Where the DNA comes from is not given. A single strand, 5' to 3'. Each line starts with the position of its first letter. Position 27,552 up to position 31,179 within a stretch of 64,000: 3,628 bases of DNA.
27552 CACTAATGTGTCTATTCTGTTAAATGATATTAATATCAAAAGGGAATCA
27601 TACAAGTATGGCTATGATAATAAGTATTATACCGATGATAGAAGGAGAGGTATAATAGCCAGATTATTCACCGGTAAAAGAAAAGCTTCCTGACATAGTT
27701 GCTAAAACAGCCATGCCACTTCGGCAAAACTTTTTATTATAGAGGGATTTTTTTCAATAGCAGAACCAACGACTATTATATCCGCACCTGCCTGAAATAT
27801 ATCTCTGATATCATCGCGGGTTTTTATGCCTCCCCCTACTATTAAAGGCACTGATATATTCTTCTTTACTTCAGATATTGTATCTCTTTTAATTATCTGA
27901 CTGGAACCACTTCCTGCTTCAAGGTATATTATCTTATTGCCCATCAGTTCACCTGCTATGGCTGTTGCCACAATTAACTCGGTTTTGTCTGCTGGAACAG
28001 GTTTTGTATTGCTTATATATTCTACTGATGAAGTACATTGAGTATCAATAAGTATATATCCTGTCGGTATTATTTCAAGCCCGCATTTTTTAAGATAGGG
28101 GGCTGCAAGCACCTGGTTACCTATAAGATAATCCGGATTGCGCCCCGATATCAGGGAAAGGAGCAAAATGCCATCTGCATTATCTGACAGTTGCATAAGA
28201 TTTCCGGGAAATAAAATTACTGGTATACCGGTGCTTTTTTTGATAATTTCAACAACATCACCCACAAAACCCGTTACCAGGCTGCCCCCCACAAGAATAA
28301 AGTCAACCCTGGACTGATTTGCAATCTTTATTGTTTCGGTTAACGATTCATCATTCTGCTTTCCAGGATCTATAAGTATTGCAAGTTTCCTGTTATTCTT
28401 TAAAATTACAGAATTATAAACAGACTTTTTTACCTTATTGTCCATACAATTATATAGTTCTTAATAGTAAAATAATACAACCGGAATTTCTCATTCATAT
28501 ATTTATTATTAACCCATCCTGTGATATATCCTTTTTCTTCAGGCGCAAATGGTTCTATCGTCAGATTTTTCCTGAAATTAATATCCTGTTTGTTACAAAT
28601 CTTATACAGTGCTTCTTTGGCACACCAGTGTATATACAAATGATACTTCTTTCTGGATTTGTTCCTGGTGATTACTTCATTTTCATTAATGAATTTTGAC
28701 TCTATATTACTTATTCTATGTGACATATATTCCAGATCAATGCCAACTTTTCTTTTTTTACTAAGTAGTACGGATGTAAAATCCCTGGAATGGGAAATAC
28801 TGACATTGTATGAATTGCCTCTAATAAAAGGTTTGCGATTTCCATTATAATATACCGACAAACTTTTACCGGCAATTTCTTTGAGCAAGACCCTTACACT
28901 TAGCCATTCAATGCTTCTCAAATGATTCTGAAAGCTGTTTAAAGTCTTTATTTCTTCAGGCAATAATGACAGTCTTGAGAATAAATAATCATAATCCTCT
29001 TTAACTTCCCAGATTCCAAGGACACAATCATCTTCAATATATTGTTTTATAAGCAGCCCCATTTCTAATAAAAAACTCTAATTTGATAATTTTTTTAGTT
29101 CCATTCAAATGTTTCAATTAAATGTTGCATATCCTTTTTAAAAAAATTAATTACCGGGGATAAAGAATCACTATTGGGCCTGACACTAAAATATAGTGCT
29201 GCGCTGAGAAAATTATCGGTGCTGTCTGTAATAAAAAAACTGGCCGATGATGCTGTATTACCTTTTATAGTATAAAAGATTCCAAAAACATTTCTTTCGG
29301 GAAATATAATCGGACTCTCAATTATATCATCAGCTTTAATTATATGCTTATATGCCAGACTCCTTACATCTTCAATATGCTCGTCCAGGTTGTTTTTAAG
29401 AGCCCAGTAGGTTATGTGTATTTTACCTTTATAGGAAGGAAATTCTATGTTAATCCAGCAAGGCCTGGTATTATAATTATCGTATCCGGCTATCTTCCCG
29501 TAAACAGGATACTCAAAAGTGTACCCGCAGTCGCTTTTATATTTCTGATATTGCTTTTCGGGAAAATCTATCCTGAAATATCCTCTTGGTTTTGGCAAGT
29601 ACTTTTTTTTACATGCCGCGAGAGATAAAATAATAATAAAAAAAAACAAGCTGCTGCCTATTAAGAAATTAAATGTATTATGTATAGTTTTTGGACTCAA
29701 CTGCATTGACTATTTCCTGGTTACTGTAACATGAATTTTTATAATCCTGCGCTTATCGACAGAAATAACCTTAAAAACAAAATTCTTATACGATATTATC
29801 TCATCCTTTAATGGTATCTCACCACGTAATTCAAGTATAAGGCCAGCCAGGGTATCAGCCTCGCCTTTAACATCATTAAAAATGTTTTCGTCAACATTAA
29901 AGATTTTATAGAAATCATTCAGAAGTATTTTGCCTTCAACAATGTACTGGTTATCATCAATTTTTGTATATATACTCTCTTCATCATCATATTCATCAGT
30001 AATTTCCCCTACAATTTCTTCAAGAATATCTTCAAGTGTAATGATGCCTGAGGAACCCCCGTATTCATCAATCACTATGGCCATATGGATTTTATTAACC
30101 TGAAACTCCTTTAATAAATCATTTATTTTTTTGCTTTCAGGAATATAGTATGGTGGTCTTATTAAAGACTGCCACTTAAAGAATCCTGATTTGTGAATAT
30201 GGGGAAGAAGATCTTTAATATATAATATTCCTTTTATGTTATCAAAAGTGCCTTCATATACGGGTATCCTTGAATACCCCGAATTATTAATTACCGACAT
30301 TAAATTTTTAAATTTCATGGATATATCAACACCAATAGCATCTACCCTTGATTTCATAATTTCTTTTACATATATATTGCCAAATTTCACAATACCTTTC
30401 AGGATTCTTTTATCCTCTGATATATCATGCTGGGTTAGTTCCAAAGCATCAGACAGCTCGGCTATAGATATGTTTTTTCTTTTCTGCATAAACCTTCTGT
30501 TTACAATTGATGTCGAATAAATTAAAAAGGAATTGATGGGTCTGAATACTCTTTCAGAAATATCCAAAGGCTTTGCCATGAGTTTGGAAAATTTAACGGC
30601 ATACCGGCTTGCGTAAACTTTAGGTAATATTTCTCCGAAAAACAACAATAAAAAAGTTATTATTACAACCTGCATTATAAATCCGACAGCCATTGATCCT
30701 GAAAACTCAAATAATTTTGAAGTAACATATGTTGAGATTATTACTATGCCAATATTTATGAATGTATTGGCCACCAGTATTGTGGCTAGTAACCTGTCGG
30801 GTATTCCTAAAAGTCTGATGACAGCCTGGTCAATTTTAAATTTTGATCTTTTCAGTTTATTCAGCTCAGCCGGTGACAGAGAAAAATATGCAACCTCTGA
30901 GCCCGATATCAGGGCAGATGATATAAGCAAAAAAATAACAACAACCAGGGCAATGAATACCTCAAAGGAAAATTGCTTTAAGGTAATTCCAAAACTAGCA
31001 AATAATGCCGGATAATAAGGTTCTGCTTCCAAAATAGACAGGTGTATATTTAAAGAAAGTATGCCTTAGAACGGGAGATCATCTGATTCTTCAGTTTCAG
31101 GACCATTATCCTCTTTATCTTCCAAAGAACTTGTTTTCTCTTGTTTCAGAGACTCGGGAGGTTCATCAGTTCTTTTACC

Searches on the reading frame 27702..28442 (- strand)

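Call 7: search_protein_families(library=pfam, proteins=[window:27702-28442:-], max_evalue=0.001)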
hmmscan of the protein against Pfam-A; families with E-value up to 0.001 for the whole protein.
window:27702-28442:- (246 aa): 10 families
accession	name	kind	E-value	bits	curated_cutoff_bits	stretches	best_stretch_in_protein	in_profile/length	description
PF01884.23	PcrB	-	6.6e-41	140.7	23.9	1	20-242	8-225/226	PcrB family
PF00977.27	His_biosynth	-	3.1e-11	43.6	23.6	1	180-241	56-117/228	Histidine biosynthesis protein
PF01207.24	Dus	-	5.8e-08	32.7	20.4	1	184-238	171-226/311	Dihydrouridine synthase (Dus)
PF04309.18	G3P_antiterm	-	4.3e-06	26.7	27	1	186-225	128-167/173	Glycerol-3-phosphate responsive antiterminator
PF00290.26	Trp_syntA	-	2.5e-05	23.8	27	1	187-229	188-229/259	Tryptophan synthase alpha chain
PF01180.27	DHO_dh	-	3.9e-05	23.4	27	1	187-237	228-281/291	Dihydroorotate dehydrogenase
PF00478.31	IMPDH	-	7.2e-05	22.4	25.6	1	175-227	123-237/345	IMP dehydrogenase / GMP reductase domain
PF05690.20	ThiG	-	0.00013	21.9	23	1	176-235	153-213/247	Thiazole biosynthesis protein ThiG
PF04131.20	NanE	-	0.00027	20.6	27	1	195-241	142-188/192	Putative N-acetylmannosamine-6-phosphate epimerase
PF00215.30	OMPdecase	-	0.00099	19.5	27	0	184-232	163-211/221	Orotidine 5'-phosphate decarboxylase / HUMPS family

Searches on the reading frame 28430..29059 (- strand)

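Call 7: search_protein_families(library=pfam, proteins=[window:28430-29059:-], max_evalue=0.001)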
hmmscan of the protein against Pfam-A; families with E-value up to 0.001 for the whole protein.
window:28430-29059:- (209 aa): 1 family
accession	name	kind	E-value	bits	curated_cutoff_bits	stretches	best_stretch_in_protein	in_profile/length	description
PF01648.25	ACPS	-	1.5e-08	35.1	25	1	105-159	2-65/111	4'-phosphopantetheinyl transferase superfamily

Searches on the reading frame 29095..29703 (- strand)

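Call 7: search_protein_families(library=pfam, proteins=[window:29095-29703:-], max_evalue=0.001)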
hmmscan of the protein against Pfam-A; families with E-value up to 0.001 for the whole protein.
window:29095-29703:- (202 aa): 1 family
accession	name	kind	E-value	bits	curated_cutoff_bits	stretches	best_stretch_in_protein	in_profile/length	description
PF25593.1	GldD_lipo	-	6e-67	225.2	27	1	33-201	2-170/170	Gliding motility lipoprotein GldD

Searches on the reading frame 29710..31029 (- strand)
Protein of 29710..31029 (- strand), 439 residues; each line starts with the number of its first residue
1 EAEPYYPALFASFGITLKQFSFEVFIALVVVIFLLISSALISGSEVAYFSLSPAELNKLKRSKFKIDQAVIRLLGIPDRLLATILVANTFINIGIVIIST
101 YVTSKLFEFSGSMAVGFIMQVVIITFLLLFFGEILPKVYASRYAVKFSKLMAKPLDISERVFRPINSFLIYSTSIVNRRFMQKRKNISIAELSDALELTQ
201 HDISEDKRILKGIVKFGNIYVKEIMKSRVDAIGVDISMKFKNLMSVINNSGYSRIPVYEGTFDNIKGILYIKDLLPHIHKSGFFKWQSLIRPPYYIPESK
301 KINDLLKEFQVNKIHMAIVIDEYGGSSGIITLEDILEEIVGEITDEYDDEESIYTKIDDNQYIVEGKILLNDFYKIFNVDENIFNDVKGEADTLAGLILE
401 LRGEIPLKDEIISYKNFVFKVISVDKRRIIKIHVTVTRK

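Call 7: search_protein_families(library=pfam, proteins=[window:29710-31029:-], max_evalue=0.001)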
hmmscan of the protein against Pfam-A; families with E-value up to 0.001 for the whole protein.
window:29710-31029:- (439 aa): 3 families
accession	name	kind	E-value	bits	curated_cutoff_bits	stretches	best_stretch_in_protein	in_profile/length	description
PF01595.25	CNNM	-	2.2e-36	125.6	28.4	1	30-201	2-173/181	Cyclin M transmembrane N-terminal domain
PF03471.22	CorC_HlyC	-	4.6e-17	62.2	27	1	356-436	2-79/81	Transporter associated domain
PF00571.33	CBS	-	3.4e-14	53.4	24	2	291-340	7-56/57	CBS domain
